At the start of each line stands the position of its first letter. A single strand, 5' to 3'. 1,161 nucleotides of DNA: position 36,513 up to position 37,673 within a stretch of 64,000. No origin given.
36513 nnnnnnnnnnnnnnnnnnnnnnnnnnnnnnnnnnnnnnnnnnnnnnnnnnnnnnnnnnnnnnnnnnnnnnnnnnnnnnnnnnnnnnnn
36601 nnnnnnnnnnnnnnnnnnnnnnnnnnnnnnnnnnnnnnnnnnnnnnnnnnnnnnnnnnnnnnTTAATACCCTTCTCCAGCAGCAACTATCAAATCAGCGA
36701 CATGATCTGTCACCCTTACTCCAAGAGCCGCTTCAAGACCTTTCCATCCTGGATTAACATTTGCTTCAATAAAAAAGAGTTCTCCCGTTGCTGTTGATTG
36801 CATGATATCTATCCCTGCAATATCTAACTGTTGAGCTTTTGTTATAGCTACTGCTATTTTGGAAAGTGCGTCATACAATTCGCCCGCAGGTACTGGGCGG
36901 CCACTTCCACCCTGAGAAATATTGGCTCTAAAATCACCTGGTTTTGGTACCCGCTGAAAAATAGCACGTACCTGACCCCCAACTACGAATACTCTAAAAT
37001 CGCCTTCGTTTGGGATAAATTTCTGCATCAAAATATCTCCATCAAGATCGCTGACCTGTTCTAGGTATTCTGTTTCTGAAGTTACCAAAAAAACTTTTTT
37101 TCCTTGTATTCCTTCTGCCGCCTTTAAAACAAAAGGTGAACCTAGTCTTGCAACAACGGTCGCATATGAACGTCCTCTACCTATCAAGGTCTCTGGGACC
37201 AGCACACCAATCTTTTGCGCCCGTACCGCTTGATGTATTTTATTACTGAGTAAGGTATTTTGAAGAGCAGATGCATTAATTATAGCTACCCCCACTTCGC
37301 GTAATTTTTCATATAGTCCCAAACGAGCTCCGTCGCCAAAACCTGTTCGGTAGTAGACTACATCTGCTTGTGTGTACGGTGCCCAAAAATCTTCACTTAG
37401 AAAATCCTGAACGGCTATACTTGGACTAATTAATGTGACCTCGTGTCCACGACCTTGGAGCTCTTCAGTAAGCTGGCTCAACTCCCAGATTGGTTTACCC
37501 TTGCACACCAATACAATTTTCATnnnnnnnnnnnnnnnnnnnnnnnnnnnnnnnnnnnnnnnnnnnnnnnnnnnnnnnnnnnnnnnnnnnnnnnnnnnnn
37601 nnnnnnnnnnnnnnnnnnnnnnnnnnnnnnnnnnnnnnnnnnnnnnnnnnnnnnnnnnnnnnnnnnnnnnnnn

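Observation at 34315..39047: Three consecutive ATP-grasp ligases (one Lal-like, two RimK-like) with adjacent SAM methyltransferase and DsbA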

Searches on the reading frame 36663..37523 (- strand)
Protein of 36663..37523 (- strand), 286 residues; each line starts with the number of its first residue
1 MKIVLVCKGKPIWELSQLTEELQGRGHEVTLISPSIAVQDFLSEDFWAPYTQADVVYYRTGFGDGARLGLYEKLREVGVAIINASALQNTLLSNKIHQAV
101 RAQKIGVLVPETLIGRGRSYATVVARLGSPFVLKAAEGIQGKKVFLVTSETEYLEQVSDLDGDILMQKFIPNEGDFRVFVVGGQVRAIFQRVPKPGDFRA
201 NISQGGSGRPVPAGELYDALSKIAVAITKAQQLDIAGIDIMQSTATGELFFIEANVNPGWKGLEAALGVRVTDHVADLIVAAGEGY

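Call 3: search_protein_families(library=pfam, proteins=[window:36663-37523:-], max_evalue=0.01)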
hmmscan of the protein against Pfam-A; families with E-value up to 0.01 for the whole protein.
window:36663-37523:- (286 aa): 6 families
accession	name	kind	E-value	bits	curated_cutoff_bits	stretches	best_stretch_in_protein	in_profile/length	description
PF08443.16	RimK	-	4.3e-30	105.2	21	1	109-279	18-188/188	RimK-like ATP-grasp domain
PF02955.21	GSH-S_ATP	-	1.3e-13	51.2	23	1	104-244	7-155/175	Prokaryotic glutathione synthetase, ATP-grasp domain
PF14398.11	ATPgrasp_YheCD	-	0.00034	20.4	26.8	0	215-263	184-232/255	YheC/D like ATP-grasp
PF05770.16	Ins134_P3_kin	-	0.0008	19.4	23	0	125-188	29-92/201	Inositol 1,3,4-trisphosphate 5/6-kinase ATP-grasp domain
PF14243.11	R2K_3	-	0.0052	17.4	26.3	1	126-255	44-149/169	ATP-grasp domain, R2K clade family 3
PF07478.18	Dala_Dala_lig_C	-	0.0064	16.4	24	0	120-260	28-178/204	D-ala D-ala ligase C-terminus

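Call 4: search_protein_families(library=ncbifam, proteins=[window:36663-37523:-], max_evalue=0.01)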
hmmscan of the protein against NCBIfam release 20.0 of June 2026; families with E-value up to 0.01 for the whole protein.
window:36663-37523:- (286 aa): 21 families
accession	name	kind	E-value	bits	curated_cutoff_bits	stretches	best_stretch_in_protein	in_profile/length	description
TIGR00768.1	rimK_fam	subfamily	3.3e-36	125.1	143.4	1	2-279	1-276/276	RimK family alpha-L-glutamate ligase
NF040720.1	MptN_Meth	equivalog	3.1e-29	102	350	1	67-279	75-290/291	tetrahydromethanopterin:alpha-L-glutamate ligase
TIGR02144.1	LysX_arch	equivalog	1.5e-21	76.7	275.6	1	69-281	63-277/281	lysine biosynthesis protein LysX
NF007764.0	PRK10446.1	equivalog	1.5e-19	70.4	331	1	128-279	135-286/300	30S ribosomal protein S6--L-glutamate ligase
NF009110.0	PRK12458.1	subfamily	1.7e-14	53.6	408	1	78-242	120-294/349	glutathione synthetase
NF003573.0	PRK05246.1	equivalog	2.2e-14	53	272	1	72-279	103-309/316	glutathione synthase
TIGR01380.1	glut_syn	equivalog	6.8e-13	48.3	299.05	1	72-279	102-308/312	glutathione synthase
TIGR04443.1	F420_CofF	equivalog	5.1e-12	45.4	300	1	41-281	37-280/283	coenzyme gamma-F420-2:alpha-L-glutamate ligase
TIGR02068.2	cya_phycin_syn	equivalog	1.1e-11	43.5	850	2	87-193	206-316/862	cyanophycin synthetase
NF010623.0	PRK14016.1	subfamily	6.1e-09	34.6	877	1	72-193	191-317/871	cyanophycin synthetase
TIGR04185.1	ATPgraspMvdC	equivalog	9.2e-09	34.8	425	1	89-280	118-317/318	MvdC family ATP-grasp ribosomal peptide maturase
TIGR04187.1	GRASP_SAV_5884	subfamily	9.5e-09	34.9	350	1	66-279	95-311/312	ATP-grasp ribosomal peptide maturase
TIGR04356.1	grasp_GAK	hypoth_equivalog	1.1e-08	34.5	300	1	67-280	73-284/287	GAK system ATP-grasp enzyme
NF002378.0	PRK01372.1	subfamily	5.4e-07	28.6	243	1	88-260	94-273/305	D-alanine--D-alanine ligase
TIGR03103.1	trio_acet_GNAT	equivalog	6.1e-07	28.3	569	1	200-260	464-524/547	N-acetylglutaminylglutamine synthetase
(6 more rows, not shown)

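Call 10: search_solved_structures(query=window:36663-37523:-, max_evalue=0.01)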
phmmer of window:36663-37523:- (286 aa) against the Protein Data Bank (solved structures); distinct sequences matched with E-value up to 0.01: 8.
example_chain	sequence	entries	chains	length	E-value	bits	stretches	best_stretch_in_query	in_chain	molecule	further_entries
7qys_A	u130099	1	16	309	9.2e-18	67.9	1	1-271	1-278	Probable alpha-L-glutamate ligase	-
7qyr_A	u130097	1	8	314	1.9e-17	66.9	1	1-272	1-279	Probable alpha-L-glutamate ligase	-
5zct_A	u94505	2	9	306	3.2e-17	66.1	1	95-272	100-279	Ribosomal protein S6--L-glutamate ligase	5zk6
4iwx_A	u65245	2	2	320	3.8e-17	65.9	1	95-272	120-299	Ribosomal protein S6 modification protein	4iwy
1gsa_A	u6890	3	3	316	6.6e-09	38.9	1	105-246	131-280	GLUTATHIONE SYNTHETASE | GLUTATHIONE BIOSYNTHETIC LIGASE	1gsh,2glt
3vpb_A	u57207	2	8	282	7.2e-07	32.2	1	74-278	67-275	Putative acetylornithine deacetylase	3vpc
5ig8_A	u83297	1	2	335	3.8e-06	29.8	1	91-281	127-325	ATP grasp ligase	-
7drm_A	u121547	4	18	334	0.0091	18.7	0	75-281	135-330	ATP-grasp domain-containing protein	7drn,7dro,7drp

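Call 17: find_homologous_proteins(query=window:36663-37523:-, max_evalue=0.00001)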
Query window:36663-37523:- (286 aa): 39 proteins with E <= 0.00001 among 3923 candidates.
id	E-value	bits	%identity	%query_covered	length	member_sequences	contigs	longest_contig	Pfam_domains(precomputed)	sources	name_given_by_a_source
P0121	1.2e-172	591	94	99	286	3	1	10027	PF02955.22,PF08443.17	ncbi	-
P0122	7.5e-103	362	57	98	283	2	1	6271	PF02955.22,PF08443.17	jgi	jgi:RimK family alpha-L-glutamate ligase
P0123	6.6e-101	355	56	98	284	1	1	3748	PF02955.22,PF14397.12,PF08443.17,PF02655.20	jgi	jgi:RimK family alpha-L-glutamate ligase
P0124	5.1e-91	323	52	98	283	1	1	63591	PF02955.22,PF08443.17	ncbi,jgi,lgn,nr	ncbi:MAG: hypothetical protein MUF19_01755 [Candidatus Pacebacteria bacterium]|jgi:RimK family alpha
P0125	7.0e-91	323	53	100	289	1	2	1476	PF02955.22,PF08443.17,PF02655.20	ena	-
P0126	1.5e-89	318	54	100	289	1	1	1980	PF02955.22,PF08443.17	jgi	-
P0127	3.2e-89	317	52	99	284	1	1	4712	PF02955.22,PF08443.17,PF02655.20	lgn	-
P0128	4.3e-86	307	52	98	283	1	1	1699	PF02955.22,PF08443.17,PF02655.20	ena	-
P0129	2.3e-83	298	52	93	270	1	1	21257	PF02955.22,PF08443.17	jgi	jgi:RimK family alpha-L-glutamate ligase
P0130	4.8e-82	294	51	98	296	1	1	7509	PF02955.22,PF08443.17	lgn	-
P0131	2.5e-79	285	51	98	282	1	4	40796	PF02955.22,PF08443.17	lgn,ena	-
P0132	5.0e-76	274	48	99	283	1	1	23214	PF02955.22,PF08443.17,PF02655.20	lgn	-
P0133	2.2e-73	265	47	97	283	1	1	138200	PF02955.22,PF14397.12,PF08443.17,PF02655.20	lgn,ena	-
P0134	8.3e-73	263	45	100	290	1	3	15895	PF02955.22,PF08443.17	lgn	-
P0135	1.8e-65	239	43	97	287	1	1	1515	PF02955.22,PF08443.17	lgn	-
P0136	7.3e-57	211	40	94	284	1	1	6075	PF02955.22,PF08443.17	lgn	-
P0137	3.1e-42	163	35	97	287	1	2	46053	PF02955.22,PF14397.12,PF03133.21,PF02222.28,PF08443.17,PF02655.20,PF07478.19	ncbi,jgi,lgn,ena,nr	ncbi:MAG: RimK family alpha-L-glutamate ligase [Patescibacteria group bacterium]|nr:RimK family alph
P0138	2.2e-40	157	35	100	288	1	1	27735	PF02955.22,PF14397.12,PF08443.17,PF02655.20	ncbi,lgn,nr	ncbi:MAG: ATP-grasp domain-containing protein [Candidatus Dojkabacteria bacterium]|nr:ATP-grasp doma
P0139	2.1e-25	108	32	94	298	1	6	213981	PF02955.22,PF14397.12,PF02786.23,PF02222.28,PF08443.17,PF02655.20,PF07478.19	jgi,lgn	jgi:RimK family alpha-L-glutamate ligase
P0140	1.1e-20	92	31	97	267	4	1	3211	PF02955.22,PF14397.12,PF08443.17,PF02655.20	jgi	jgi:gamma-F420-2:alpha-L-glutamate ligase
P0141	5.6e-20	90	31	82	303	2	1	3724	PF18030.8,PF02955.22,PF14397.12,PF08443.17,PF02655.20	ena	-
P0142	6.0e-20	90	29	90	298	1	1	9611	PF02955.22,PF02786.23,PF02222.28,PF08443.17,PF02655.20,PF07478.19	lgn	-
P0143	8.2e-20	89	30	97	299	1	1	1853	PF18030.8,PF02955.22,PF14397.12,PF14398.12,PF03133.21,PF02222.28,PF08443.17,PF02655.20,PF07478.19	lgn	-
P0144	1.6e-18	85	34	75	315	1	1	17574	PF14398.12,PF14243.12,PF03133.21,PF08443.17,PF02655.20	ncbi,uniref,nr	ncbi:RimK family alpha-L-glutamate ligase [Mesorhizobium sp. LHD-90]|uniref:ATP-grasp domain-contain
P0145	1.8e-17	82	31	84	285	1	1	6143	PF02955.22,PF08443.17,PF02655.20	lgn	-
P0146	2.5e-17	81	30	79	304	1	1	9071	PF18030.8,PF02955.22,PF14397.12,PF08443.17,PF02655.20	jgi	jgi:RimK family alpha-L-glutamate ligase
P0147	5.6e-17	80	31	95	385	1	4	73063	PF18030.8,PF02955.22,PF14397.12,PF14398.12,PF02222.28,PF08443.17,PF02655.20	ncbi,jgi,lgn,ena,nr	ncbi:MAG: RimK family alpha-L-glutamate ligase [Porphyromonadaceae bacterium]|nr:MAG: RimK family al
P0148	9.9e-17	79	30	98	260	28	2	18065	PF02955.22,PF14397.12,PF08443.17,PF02655.20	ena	-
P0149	2.9e-16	78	28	92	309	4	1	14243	PF18030.8,PF02955.22,PF14397.12,PF14398.12,PF02222.28,PF08443.17,PF02655.20,PF07478.19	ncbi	-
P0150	4.3e-16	77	36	57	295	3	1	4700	PF18030.8,PF02955.22,PF14397.12,PF08443.17,PF02655.20,PF07478.19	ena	-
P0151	3.9e-14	71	30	89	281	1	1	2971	PF02955.22,PF14397.12,PF08443.17,PF02655.20,PF05770.17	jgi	jgi:gamma-F420-2:alpha-L-glutamate ligase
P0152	4.7e-13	67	32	65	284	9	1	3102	PF02955.22,PF08443.17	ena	-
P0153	7.9e-13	67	29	84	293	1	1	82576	PF02955.22,PF14397.12,PF14398.12,PF08443.17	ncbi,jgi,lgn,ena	ncbi:MAG: hypothetical protein WC022_00020 [Parcubacteria group bacterium]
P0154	4.2e-12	64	34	55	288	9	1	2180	PF02955.22,PF14397.12,PF08443.17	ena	-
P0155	1.7e-11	62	32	75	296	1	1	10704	PF02955.22,PF14398.12,PF08443.17,PF02655.20,PF05770.17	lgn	-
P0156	2.1e-10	59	30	93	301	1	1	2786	PF18030.8,PF02955.22,PF14398.12,PF08443.17,PF07478.19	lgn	-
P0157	4.2e-10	58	32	62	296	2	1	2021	PF18030.8,PF02955.22,PF14397.12,PF14398.12,PF08443.17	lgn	-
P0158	5.1e-9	54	28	72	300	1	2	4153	PF02955.22,PF08443.17,PF02655.20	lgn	-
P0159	7.2e-9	54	25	93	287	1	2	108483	PF18030.8,PF02955.22,PF14397.12,PF08443.17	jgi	jgi:tetrahydromethanopterin:alpha-L-glutamate ligase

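Call 19: find_encoding_contigs(protein=P0124, flank=8000, max_places=1)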
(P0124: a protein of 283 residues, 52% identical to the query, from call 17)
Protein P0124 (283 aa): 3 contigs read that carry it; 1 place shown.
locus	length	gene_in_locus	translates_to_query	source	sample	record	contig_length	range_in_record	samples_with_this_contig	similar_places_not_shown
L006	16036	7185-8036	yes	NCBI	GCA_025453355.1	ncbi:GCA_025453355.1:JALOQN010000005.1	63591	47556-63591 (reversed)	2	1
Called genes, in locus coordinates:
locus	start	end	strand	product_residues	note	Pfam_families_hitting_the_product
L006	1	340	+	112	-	PF13602:ADH_zinc_N_2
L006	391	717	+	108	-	-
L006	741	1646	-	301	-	PF03734:YkuD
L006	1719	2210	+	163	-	PF02308:MgtC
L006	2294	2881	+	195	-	PF00230:MIP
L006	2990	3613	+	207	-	PF09335:VTT_dom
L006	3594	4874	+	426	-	PF00890:FAD_binding_2, PF01266:DAO (weak), PF01946:Thi4 (weak), PF03486:HI0933_like, PF07992:Pyr_redox_2 (weak), PF12831:FAD_oxidored, PF13450:NAD_binding_8 (weak), PF22780:HI0933_like_1st, +3 more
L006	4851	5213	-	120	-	PF01219:DAGK_prokar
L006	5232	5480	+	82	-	-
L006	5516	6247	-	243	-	PF02353:CMAS (weak), PF13489:Methyltransf_23, PF13847:Methyltransf_31, PF08241:Methyltransf_11, PF08242:Methyltransf_12, PF13649:Methyltransf_25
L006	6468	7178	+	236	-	PF13462:Thioredoxin_4, PF01323:DSBA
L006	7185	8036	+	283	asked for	PF08443:RimK, PF02955:GSH-S_ATP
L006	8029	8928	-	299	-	PF08443:RimK, PF02955:GSH-S_ATP (weak)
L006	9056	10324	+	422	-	PF07478:Dala_Dala_lig_C (weak), PF13535:ATP-grasp_4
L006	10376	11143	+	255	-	PF14240:YHYH (faint)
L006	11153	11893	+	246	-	PF13482:RNase_H_2, PF03104:DNA_pol_B_exo1 (weak), PF10108:DNA_pol_B_exo2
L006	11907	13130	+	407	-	PF00232:Glyco_hydro_1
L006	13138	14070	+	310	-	-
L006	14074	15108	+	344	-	PF02449:Glyco_hydro_42 (faint), PF02836:Glyco_hydro_2_C (weak)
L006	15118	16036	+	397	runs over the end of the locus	PF00089:Trypsin, PF10459:Peptidase_S46 (faint), PF13365:Trypsin_2, PF13180:PDZ_2, PF00595:PDZ (weak), PF17820:PDZ_6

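Call 20: find_encoding_contigs(protein=P0131, flank=8000, max_places=1)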
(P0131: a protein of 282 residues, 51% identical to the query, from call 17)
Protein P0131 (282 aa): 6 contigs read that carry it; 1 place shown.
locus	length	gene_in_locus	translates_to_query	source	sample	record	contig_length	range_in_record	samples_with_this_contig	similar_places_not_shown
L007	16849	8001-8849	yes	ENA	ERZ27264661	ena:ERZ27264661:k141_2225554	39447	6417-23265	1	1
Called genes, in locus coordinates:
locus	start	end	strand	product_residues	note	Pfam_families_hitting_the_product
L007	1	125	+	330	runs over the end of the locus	PF03193:RsgA_GTPase, PF00009:GTP_EFTU (faint), PF01926:MMR_HSR1 (weak)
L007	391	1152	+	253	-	PF01323:DSBA (weak), PF13462:Thioredoxin_4, PF01323:DSBA (weak)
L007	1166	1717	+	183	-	-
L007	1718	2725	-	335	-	PF02618:YceG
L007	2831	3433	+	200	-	-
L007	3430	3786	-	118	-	PF01219:DAGK_prokar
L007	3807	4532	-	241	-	PF13489:Methyltransf_23, PF13649:Methyltransf_25, PF13847:Methyltransf_31, PF08241:Methyltransf_11, PF08242:Methyltransf_12 (weak)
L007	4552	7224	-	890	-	PF00690:Cation_ATPase_N, PF00122:E1-E2_ATPase, PF00702:Hydrolase, PF13246:Cation_ATPase, PF08282:Hydrolase_3 (weak), PF00689:Cation_ATPase_C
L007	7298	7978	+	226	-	PF13462:Thioredoxin_4, PF01323:DSBA, PF13743:Thioredoxin_5 (faint)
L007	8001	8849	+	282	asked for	PF08443:RimK, PF02955:GSH-S_ATP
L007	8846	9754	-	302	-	PF08443:RimK, PF02955:GSH-S_ATP (weak)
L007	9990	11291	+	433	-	PF02655:ATP-grasp_3 (faint), PF13535:ATP-grasp_4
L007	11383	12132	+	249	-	-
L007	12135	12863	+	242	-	PF13482:RNase_H_2 (weak), PF03104:DNA_pol_B_exo1 (weak), PF10108:DNA_pol_B_exo2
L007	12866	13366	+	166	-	-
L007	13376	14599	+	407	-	PF00232:Glyco_hydro_1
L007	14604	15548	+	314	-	PF00892:EamA (weak)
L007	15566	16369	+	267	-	PF02449:Glyco_hydro_42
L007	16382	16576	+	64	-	-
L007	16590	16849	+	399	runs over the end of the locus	PF00089:Trypsin, PF10459:Peptidase_S46 (faint), PF13365:Trypsin_2, PF13180:PDZ_2, PF17820:PDZ_6 (weak)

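Call 21: find_encoding_contigs(protein=P0133, flank=8000, max_places=1)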
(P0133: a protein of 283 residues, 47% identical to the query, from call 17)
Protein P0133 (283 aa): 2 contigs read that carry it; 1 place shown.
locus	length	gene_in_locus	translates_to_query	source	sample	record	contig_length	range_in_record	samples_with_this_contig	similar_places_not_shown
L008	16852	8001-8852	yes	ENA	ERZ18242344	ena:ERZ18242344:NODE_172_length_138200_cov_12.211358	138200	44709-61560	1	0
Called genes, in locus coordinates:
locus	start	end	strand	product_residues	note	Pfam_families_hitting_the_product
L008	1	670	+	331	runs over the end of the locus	PF16745:RsgA_N (faint), PF03193:RsgA_GTPase, PF00009:GTP_EFTU (faint), PF00005:ABC_tran (weak), PF01926:MMR_HSR1 (weak)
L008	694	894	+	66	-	-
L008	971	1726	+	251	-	PF13098:Thioredoxin_2 (faint), PF01323:DSBA (weak), PF13462:Thioredoxin_4, PF01323:DSBA (weak)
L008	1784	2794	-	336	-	PF02618:YceG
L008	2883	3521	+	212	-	-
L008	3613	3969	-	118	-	PF01219:DAGK_prokar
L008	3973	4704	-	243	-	PF13489:Methyltransf_23, PF13847:Methyltransf_31, PF08241:Methyltransf_11, PF08242:Methyltransf_12 (weak), PF13649:Methyltransf_25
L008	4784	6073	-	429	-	PF00702:Hydrolase, PF13246:Cation_ATPase (weak), PF08282:Hydrolase_3 (weak), PF00689:Cation_ATPase_C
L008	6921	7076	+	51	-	-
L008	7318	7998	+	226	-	PF13462:Thioredoxin_4, PF01323:DSBA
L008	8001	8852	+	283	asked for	PF14397:ATPgrasp_ST (faint), PF08443:RimK, PF02655:ATP-grasp_3 (weak), PF02955:GSH-S_ATP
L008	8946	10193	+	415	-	PF08245:Mur_ligase_M, PF02875:Mur_ligase_C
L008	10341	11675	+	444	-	PF07478:Dala_Dala_lig_C (weak), PF13535:ATP-grasp_4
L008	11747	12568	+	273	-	PF14240:YHYH (faint)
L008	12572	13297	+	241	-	PF13482:RNase_H_2 (faint), PF10108:DNA_pol_B_exo2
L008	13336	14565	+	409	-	PF00232:Glyco_hydro_1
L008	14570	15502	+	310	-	PF00892:EamA (weak)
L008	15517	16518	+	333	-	PF02449:Glyco_hydro_42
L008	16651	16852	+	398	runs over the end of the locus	PF00089:Trypsin, PF13365:Trypsin_2, PF13180:PDZ_2, PF00595:PDZ (faint), PF17820:PDZ_6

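Call 23: search_protein_families(library=ncbifam, proteins=[L008:8946-10193:+, L008:8001-8852:+], max_evalue=0.001)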
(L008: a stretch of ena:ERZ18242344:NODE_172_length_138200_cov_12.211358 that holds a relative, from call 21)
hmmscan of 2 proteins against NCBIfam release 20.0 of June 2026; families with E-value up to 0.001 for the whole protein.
L008:8946-10193:+ (415 aa): 19 families
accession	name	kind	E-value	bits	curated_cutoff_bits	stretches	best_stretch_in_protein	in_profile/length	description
TIGR02068.2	cya_phycin_syn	equivalog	3.8e-42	144.3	850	1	6-404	481-856/862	cyanophycin synthetase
NF010623.0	PRK14016.1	subfamily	9.6e-36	123.3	877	1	6-406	482-860/871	cyanophycin synthetase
NF001126.0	PRK00139.1-4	equivalog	8.4e-24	83.9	373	1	2-305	102-380/486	UDP-N-acetylmuramoyl-L-alanyl-D-glutamate--2,6-diaminopimelate ligase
NF001124.0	PRK00139.1-2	equivalog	4.9e-17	61.8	476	1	5-326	110-410/500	UDP-N-acetylmuramoyl-L-alanyl-D-glutamate--2,6-diaminopimelate ligase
TIGR01085.1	murE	subfamily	8.2e-17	61.2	257.3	1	2-305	83-370/472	UDP-N-acetylmuramyl-tripeptide synthetase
NF010628.0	PRK14022.1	equivalog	3.6e-14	52.4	536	1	2-314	109-388/483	UDP-N-acetylmuramoyl-L-alanyl-D-glutamate--L-lysine ligase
NF008896.0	PRK11929.1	equivalog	8.8e-12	43.7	1023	1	2-290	110-381/965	bifunctional UDP-N-acetylmuramoyl-L-alanyl-D-glutamate--2,6-diaminopimelate ligase MurE/UDP-N-acetylmuramoyl-tripeptide--D-alanyl-D-alanine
NF053645.1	pMurC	equivalog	2.3e-10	39.8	560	1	217-311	320-411/492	pseudomurein biosynthesis peptide ligase pMurC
TIGR01082.1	murC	equivalog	1.4e-09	37.6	335.1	1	133-376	192-431/449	UDP-N-acetylmuramate--L-alanine ligase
NF001123.0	PRK00139.1-1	equivalog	1.6e-09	37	586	1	2-305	105-388/493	UDP-N-acetylmuramoyl-L-alanyl-D-glutamate--2,6-diaminopimelate ligase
TIGR01143.1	murF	subfamily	3.6e-09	36.1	288.6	1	103-282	151-315/418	UDP-N-acetylmuramoyl-tripeptide--D-alanyl-D-alanine ligase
NF001130.0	PRK00139.2-4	equivalog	6.5e-09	35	715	1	6-339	111-441/516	UDP-N-acetylmuramoyl-L-alanyl-D-glutamate--2,6-diaminopimelate ligase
NF001129.0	PRK00139.2-3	equivalog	1.1e-08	34.1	762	1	2-325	116-428/517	UDP-N-acetylmuramoyl-L-alanyl-D-glutamate--2,6-diaminopimelate ligase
TIGR01087.1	murD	equivalog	1.3e-08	34.4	211.95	0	3-30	103-130/441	UDP-N-acetylmuramoyl-L-alanine--D-glutamate ligase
NF033197.0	F430_CfbE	equivalog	5.2e-08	32.2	250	1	3-94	98-182/430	coenzyme F430 synthase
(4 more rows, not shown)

L008:8001-8852:+ (283 aa): 20 families
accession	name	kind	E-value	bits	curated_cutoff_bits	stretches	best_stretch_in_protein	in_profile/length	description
TIGR00768.1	rimK_fam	subfamily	4.7e-35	121.3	143.4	1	14-275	12-275/276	RimK family alpha-L-glutamate ligase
NF040720.1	MptN_Meth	equivalog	8.8e-27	93.9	350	1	75-274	84-288/291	tetrahydromethanopterin:alpha-L-glutamate ligase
TIGR02144.1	LysX_arch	equivalog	1.5e-20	73.5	275.6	1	14-279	11-278/281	lysine biosynthesis protein LysX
TIGR04443.1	F420_CofF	equivalog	5.7e-20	71.5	300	1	47-277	41-279/283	coenzyme gamma-F420-2:alpha-L-glutamate ligase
NF007764.0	PRK10446.1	equivalog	6.6e-17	61.7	331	1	93-276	100-286/300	30S ribosomal protein S6--L-glutamate ligase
NF009110.0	PRK12458.1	subfamily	3.5e-13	49.3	408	1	72-239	115-294/349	glutathione synthetase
TIGR02068.2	cya_phycin_syn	equivalog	3e-12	45.4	850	2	88-191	209-317/862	cyanophycin synthetase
NF003573.0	PRK05246.1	equivalog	6.2e-12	44.9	272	1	128-240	157-277/316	glutathione synthase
TIGR01380.1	glut_syn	equivalog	2.6e-09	36.5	299.05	1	129-241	157-277/312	glutathione synthase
TIGR03103.1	trio_acet_GNAT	equivalog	3.2e-09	35.9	569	1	197-257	464-524/547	N-acetylglutaminylglutamine synthetase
NF009402.0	PRK12767.1-1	equivalog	4.8e-08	32.2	218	1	88-229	111-251/329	carbamoyl phosphate synthase-like protein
TIGR04185.1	ATPgraspMvdC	equivalog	5.1e-08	32.4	425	1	84-276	115-316/318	MvdC family ATP-grasp ribosomal peptide maturase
NF053643.1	Ddl_archaea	equivalog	1.5e-07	30.7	500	1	83-255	97-272/367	putative pseudomurein biosynthesis ATP-grasp protein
TIGR04356.1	grasp_GAK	hypoth_equivalog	1.8e-07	30.6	300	1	99-277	106-284/287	GAK system ATP-grasp enzyme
NF010623.0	PRK14016.1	subfamily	8e-07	27.6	877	0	91-191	213-318/871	cyanophycin synthetase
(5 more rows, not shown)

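Call 43: find_encoding_contigs(protein=P0137, flank=7000, max_places=1)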
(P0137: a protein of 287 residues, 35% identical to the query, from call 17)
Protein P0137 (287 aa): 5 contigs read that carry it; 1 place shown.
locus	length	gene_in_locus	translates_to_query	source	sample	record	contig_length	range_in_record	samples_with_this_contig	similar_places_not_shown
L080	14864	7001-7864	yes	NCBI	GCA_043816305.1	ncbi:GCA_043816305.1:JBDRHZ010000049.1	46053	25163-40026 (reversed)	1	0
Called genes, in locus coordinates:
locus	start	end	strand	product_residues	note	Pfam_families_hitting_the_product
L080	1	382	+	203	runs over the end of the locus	PF02357:NusG, PF00467:KOW (weak)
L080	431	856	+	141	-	PF03946:Ribosomal_L11_N, PF00298:Ribosomal_L11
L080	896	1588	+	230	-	PF00687:Ribosomal_L1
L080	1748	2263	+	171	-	PF00466:Ribosomal_L10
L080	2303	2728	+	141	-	PF16320:Ribosomal_L12_N, PF00542:Ribosomal_L12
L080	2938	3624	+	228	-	PF14402:7TM_transglut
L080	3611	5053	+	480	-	PF14397:ATPgrasp_ST, PF02655:ATP-grasp_3 (faint), PF08443:RimK (faint), PF05618:RimB-like (weak)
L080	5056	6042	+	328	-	PF08443:RimK (weak), PF07478:Dala_Dala_lig_C (weak), PF02955:GSH-S_ATP (faint)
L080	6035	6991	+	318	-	PF12060:DUF3541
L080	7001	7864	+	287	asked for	PF03133:TTL (faint), PF14397:ATPgrasp_ST (weak), PF02655:ATP-grasp_3, PF08443:RimK, PF02222:ATP-grasp (weak), PF02955:GSH-S_ATP, PF07478:Dala_Dala_lig_C (weak)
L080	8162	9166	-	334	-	PF06723:MreB_Mbl, PF00012:HSP70 (weak), PF14450:FtsA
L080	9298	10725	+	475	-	PF08308:PEGA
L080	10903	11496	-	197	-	PF00334:NDK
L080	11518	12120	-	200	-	PF00334:NDK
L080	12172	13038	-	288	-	PF00753:Lactamase_B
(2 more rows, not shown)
